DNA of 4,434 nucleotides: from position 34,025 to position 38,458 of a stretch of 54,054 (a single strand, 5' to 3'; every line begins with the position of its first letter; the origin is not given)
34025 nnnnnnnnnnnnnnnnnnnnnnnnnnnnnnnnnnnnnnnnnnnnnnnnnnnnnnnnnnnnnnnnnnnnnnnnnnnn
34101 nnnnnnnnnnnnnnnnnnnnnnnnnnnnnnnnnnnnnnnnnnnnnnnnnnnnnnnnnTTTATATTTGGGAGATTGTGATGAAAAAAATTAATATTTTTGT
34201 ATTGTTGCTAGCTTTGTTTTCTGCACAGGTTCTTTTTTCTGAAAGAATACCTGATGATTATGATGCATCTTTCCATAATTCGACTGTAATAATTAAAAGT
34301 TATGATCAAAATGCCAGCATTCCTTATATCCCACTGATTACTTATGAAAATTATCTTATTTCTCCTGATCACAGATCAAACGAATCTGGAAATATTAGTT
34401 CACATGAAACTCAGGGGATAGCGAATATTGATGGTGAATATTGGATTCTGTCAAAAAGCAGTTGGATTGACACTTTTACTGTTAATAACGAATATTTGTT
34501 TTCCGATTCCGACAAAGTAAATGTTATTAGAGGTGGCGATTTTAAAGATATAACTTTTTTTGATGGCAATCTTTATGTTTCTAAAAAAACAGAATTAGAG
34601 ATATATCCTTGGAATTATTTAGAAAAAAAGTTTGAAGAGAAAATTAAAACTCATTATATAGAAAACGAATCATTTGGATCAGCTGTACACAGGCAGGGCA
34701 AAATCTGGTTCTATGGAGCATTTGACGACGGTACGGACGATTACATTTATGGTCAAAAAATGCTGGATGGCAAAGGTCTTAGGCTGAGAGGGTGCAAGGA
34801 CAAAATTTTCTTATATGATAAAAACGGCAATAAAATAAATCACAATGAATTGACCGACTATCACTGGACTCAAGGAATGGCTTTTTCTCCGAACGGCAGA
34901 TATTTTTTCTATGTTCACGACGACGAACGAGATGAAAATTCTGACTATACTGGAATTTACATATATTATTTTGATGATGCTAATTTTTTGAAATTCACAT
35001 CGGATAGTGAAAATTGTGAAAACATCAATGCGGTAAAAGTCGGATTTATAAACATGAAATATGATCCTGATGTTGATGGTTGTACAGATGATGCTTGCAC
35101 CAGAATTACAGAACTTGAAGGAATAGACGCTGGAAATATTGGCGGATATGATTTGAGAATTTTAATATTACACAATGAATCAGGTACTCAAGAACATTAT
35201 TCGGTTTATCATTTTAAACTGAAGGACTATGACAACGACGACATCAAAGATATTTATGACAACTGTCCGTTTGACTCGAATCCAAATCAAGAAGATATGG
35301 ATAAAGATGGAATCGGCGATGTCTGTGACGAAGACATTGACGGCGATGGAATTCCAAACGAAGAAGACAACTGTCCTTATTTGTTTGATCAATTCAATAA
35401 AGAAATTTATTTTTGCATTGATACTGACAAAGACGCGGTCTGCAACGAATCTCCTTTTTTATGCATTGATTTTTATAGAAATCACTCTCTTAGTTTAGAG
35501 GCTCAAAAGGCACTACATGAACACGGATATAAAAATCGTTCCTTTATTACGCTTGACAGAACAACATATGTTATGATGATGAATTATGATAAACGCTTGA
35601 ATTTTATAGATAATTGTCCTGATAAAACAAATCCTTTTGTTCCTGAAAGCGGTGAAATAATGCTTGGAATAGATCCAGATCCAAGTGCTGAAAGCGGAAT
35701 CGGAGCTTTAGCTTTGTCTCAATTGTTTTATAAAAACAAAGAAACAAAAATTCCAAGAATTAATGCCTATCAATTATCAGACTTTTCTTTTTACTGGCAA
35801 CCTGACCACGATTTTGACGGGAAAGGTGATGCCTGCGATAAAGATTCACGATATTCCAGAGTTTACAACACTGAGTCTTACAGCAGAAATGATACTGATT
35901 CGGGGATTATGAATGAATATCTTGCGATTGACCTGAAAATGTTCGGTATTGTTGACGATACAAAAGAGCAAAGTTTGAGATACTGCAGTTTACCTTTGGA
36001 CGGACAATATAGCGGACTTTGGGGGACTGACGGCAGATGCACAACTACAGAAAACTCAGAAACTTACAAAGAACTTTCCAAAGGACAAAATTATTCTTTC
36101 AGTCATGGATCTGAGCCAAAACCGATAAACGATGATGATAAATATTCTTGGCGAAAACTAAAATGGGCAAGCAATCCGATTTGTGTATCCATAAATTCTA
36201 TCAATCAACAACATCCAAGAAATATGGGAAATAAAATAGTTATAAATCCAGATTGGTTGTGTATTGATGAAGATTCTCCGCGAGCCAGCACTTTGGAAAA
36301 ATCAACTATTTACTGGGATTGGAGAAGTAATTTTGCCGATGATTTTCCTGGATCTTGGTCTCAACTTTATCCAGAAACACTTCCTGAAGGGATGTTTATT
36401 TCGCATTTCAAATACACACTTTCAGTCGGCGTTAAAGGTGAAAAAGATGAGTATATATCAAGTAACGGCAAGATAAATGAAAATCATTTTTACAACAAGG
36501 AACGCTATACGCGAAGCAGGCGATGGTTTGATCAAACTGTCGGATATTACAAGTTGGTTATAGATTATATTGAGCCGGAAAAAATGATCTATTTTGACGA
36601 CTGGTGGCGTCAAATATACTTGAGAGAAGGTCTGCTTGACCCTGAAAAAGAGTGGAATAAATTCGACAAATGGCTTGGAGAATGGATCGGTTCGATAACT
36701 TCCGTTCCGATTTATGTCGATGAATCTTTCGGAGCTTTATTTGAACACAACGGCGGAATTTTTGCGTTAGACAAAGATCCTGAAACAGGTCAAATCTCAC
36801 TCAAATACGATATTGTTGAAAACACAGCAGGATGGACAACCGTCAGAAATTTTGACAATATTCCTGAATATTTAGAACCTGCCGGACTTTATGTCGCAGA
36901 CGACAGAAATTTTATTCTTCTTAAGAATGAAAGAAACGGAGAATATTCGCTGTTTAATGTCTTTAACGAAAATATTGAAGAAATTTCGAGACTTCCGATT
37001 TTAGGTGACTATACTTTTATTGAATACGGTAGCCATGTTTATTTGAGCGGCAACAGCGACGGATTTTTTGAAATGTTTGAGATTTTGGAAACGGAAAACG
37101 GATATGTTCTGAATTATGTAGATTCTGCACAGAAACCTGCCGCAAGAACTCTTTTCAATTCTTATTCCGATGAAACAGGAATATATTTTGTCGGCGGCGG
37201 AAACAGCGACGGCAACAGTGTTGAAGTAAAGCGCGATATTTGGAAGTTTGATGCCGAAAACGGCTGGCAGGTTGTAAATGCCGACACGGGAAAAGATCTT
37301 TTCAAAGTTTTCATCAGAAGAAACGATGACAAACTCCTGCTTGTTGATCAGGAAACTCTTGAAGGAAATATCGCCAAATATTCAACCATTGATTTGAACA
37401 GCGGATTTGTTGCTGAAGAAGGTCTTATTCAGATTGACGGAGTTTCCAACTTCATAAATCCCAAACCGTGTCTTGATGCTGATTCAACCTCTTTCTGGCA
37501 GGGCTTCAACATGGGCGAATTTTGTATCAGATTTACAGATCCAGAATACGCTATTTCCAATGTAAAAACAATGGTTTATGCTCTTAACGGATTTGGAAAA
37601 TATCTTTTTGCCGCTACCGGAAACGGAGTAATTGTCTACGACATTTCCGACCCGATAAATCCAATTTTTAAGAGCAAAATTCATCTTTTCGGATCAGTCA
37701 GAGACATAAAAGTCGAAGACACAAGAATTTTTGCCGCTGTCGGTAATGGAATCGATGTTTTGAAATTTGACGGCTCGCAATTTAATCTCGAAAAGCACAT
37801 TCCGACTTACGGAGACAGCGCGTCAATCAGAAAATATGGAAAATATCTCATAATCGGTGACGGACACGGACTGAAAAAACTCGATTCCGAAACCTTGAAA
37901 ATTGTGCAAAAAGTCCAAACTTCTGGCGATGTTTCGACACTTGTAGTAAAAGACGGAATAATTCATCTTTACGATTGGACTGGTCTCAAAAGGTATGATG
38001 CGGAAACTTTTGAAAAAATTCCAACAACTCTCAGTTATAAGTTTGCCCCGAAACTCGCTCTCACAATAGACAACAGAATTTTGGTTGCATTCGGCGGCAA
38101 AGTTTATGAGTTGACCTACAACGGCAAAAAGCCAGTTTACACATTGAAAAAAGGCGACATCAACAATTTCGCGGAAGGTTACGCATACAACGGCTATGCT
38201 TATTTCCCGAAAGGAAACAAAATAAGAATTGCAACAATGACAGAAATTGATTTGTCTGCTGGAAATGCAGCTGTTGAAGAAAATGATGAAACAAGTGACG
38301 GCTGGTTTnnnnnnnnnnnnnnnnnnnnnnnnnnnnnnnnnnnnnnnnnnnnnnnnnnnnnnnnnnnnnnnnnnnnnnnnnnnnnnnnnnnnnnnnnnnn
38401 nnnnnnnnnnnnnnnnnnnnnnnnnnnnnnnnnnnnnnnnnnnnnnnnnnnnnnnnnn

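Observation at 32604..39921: AT-rich three-gene cassette: two Cys-rich paralogs bracketing a giant Ca-binding/propeller protein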

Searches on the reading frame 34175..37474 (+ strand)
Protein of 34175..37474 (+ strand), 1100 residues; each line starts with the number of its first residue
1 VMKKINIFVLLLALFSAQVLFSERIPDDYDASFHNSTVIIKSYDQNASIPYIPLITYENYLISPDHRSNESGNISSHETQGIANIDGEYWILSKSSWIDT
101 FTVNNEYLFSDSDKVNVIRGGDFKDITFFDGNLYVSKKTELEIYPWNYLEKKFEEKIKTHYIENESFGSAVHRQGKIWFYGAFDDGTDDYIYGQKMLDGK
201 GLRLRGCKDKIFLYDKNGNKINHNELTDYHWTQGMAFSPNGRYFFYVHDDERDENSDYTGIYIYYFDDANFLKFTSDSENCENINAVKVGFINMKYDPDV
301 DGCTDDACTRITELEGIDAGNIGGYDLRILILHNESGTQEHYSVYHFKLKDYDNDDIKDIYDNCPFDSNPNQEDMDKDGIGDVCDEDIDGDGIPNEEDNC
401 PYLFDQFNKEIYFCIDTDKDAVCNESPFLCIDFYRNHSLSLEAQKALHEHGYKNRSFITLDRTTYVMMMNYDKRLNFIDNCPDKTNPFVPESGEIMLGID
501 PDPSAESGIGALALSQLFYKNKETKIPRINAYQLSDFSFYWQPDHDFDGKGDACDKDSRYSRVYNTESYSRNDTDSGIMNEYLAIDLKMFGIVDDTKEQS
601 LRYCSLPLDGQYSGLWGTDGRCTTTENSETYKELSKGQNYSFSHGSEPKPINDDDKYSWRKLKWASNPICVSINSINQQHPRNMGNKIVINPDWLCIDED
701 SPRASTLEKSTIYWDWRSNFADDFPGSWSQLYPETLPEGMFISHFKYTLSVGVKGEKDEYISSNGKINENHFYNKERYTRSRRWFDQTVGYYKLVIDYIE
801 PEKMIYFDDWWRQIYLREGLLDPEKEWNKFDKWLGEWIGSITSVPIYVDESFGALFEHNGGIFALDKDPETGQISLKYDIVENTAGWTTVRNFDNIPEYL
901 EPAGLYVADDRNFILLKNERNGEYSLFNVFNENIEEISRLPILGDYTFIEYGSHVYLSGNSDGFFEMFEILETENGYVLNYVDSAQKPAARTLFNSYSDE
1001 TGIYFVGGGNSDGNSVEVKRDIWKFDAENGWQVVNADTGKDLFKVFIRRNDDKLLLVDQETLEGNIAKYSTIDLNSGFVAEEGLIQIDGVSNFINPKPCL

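Call 48: predict_structure(alignment_id=A2)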
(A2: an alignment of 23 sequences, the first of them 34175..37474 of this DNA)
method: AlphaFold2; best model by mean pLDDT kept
length: 1100 residues; sequences in the alignment: 23
mean_pLDDT: 65.2   pTM: 0.48
mean pLDDT of the five models: 65.2, 64.5, 63.3, 58.1, 55.9
residues with pLDDT >= 90: 171; 70-90: 376; 50-70: 231; < 50: 322
segments of 3 or more residues with pLDDT < 50: 1-3, 15-23, 32-67, 304-306, 490-553, 566-581, 623-647, 675-694, 733-744, 774-790, 793-865, 867-870, 880-889, 1011-1015, 1087-1100
pLDDT, mean of each block of 10 residues (from residue 1): 51 47 54 33 31 36 48 71 91 91 69 85 92 94 95 94 91 93 74 91 92 88 76 87 91 77 90 85 90 73 53 86 83 69 78 86 87 87 90 91 91 88 85 91 89 79 88 67 64 29 33 36 33 31 41 51 51 33 62 70 64 53 47 37 42 69 72 45 31 53 73 73 67 40 51 75 69 49 38 40 24 29 26 24 27 27 46 55 40 63 64 72 75 73 69 78 82 82 80 69 76 55 85 83 69 73 59 83 59 32
secondary structure, 60 per line:
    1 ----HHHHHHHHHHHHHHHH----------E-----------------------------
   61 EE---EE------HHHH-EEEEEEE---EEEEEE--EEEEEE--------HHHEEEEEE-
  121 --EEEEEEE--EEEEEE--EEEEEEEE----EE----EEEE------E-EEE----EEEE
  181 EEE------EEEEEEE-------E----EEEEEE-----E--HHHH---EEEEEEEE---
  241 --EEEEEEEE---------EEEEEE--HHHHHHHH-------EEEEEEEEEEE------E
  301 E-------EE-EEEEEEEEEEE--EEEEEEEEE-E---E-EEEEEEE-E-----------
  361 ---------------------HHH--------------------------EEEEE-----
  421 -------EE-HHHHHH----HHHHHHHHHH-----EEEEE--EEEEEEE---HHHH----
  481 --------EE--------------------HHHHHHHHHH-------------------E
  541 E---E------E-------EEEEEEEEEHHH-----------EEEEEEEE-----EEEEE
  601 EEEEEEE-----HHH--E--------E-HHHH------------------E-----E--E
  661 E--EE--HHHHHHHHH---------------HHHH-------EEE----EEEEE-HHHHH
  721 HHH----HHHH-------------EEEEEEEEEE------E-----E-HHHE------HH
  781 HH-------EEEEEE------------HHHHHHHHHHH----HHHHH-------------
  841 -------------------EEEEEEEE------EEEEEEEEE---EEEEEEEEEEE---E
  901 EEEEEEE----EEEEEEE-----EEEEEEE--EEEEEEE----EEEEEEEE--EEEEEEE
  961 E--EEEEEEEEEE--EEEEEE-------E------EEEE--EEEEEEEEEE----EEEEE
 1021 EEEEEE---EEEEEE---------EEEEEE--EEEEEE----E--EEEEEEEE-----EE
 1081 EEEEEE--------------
elements in order (helices of 4 or more, strands of 3 or more residues): H5-20 H74-77 E79-85 E89-94 E97-102 E114-119 E123-129 E132-137 E140-147 E158-161 E170-172 E177-183 E190-196 E209-214 H223-226 E230-237 E243-250 E260-265 H268-275 E283-293 E312-322 E325-333 E341-347 E411-415 H431-436 H441-450 E456-460 E463-469 H473-476 H511-520 E560-568 E583-590 E596-607 H629-632 H668-676 H692-695 E703-705 E710-714 H716-723 H728-731 E745-754 H779-782 E790-795 H808-818 H823-827 E860-867 E874-882 E886-896 E900-907 E912-918 E924-930 E933-939 E944-951 E954-961 E964-973 E976-981 E996-999 E1002-1011 E1016-1026 E1030-1035 E1045-1050 E1053-1058 E1066-1073 E1079-1086

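Call 50: fold_search(model_id=the predicted structure, library=pdb)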
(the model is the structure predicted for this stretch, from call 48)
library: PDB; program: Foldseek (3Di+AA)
matches with E <= 10: 1285; with E <= 0.001: 363
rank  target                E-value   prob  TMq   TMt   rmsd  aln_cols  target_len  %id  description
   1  9pwq_A                1.1e-10  1.00  0.15  0.12  25.2      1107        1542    8  Cryo-EM structure of receptor tyrosine kinase ROS1 extracellular domain in complex with NELL2 (released 2026-02-25)
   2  8u16_E                2.2e-07  1.00  0.14  0.18   8.6       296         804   11  The ternary complex structure of DDB1-CRBN-SALL4(ZF1,2)-short bound to Pomalidomide (released 2023-12-27)
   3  7dco_3                2.4e-07  0.99  0.13  0.12  33.7      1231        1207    7  Cryo-EM structure of the activated spliceosome (Bact complex) at an atomic resolution of 2.5 angstrom (released 2021-03-17)
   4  9ozi_A                3.5e-07  1.00  0.14  0.09  25.5      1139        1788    7  Cryo-EM structure of chicken ROS1 in apo-state. This is the complete map and model. (released 2026-02-25)
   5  2iwa                  4.8e-07  1.00  0.15  0.53   8.4       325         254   14  Unbound glutaminyl cyclotransferase from Carica papaya. (released 2006-07-04)
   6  2faw_A                6.2e-07  1.00  0.15  0.50   8.7       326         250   13  crystal structure of papaya glutaminyl cyclase (released 2006-10-03)
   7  8u15_E                8.1e-07  1.00  0.13  0.17  10.6       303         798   10  The ternary complex structure of DDB1-CRBN-SALL4(ZF1,2)-short bound to CC-220 (released 2023-12-27)
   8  8u16_B                9.9e-07  1.00  0.14  0.18   8.4       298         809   11  The ternary complex structure of DDB1-CRBN-SALL4(ZF1,2)-short bound to Pomalidomide (released 2023-12-27)
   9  6ke6_AG               1.2e-06  0.99  0.13  0.17  32.6      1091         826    8  3.4 angstrom cryo-EM structure of yeast 90S small subunit preribosome (released 2020-08-05)
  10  7lps_G                1.4e-06  1.00  0.13  0.17  11.9       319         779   10  Crystal structure of DDB1-CRBN-ALV1 complex bound to Helios (IKZF2 ZF2) (released 2021-06-02)
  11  7b0i_A                1.7e-06  0.99  0.14  0.17  35.6      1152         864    9  Structure of a minimal SF3B core in complex with spliceostatin A (form II) (released 2021-08-04)
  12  9rsc_7                2.2e-06  1.00  0.15  0.35  14.7       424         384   12  Ternary complex of an improved charged molecular glue degrader ZZ2-SO2H, BRD4(BD1) neosubstrate, and the CTLH E3 ligas (released 2026-04-08)
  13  7lps_A                2.3e-06  1.00  0.13  0.17  11.9       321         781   10  Crystal structure of DDB1-CRBN-ALV1 complex bound to Helios (IKZF2 ZF2) (released 2021-06-02)
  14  3ei1_A                2.3e-06  0.99  0.14  0.14  36.4      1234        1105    7  Structure of hsDDB1-drDDB2 bound to a 14 bp 6-4 photoproduct containing DNA-duplex (released 2009-01-20)
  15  9k1y_A                2.4e-06  0.96  0.15  0.14  41.9      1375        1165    8  Structure of the SF3B core, harboring the R625H mutation in SF3B1, in complex with intron-U2 snRNA (released 2025-09-03)
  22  3nol                  4.0e-06  1.00  0.16  0.58   6.5       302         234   11  Crystal structure of Zymomonas mobilis Glutaminyl Cyclase (trigonal form) (released 2010-11-03)
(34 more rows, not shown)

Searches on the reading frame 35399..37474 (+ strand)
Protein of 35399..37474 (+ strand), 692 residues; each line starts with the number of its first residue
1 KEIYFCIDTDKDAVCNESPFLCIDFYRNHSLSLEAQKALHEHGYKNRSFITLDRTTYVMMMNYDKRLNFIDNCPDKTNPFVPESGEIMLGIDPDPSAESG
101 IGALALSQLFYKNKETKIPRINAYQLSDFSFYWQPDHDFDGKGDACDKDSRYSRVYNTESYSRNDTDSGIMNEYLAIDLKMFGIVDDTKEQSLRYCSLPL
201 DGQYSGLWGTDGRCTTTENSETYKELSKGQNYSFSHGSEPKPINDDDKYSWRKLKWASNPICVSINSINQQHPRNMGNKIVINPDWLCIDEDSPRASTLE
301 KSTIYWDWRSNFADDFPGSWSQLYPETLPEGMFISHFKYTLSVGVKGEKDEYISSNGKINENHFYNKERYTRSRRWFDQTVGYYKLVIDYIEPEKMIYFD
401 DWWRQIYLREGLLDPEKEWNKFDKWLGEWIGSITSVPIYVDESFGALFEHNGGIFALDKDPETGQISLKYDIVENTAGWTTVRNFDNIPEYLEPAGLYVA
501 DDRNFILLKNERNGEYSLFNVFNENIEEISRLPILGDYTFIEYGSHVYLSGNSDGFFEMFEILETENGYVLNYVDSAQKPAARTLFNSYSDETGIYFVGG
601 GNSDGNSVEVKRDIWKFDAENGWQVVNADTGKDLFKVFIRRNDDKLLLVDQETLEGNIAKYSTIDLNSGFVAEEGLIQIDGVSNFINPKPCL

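Call 43: search_protein_families(library=pfam, proteins=[window:35399-37474:+], max_evalue=10)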
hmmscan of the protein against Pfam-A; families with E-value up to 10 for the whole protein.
window:35399-37474:+ (692 aa): 1 family
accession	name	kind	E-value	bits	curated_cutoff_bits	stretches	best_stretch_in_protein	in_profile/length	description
PF02412.23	TSP_3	-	0.12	12.5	25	1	136-149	2-15/36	Thrombospondin type 3 repeat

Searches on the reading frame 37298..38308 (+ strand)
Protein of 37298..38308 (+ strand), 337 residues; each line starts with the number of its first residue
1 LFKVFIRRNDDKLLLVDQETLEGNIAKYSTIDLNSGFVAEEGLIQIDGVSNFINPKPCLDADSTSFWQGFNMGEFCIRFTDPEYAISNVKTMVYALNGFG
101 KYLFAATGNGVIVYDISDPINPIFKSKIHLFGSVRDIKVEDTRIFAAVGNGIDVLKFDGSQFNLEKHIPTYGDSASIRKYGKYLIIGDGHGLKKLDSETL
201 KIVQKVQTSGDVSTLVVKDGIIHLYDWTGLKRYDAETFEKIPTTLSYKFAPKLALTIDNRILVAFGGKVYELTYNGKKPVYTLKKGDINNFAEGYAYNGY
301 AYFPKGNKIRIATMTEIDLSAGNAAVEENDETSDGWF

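Call 43: search_protein_families(library=pfam, proteins=[window:37298-38308:+], max_evalue=10)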
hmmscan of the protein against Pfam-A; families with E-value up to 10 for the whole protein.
window:37298-38308:+ (337 aa): 3 families
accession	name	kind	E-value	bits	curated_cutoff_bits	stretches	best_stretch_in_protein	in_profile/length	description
PF08309.17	LVIVD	-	0.0031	17.2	20.2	1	100-126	11-38/42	LVIVD repeat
PF25171.1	Beta-prop_WDR36-Utp21_1st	-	0.052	13.4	80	1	106-211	4-106/266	WDR36/Utp21 first beta-propeller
PF03178.21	CPSF_A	-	0.084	12.6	27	1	87-146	87-145/319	CPSF A subunit region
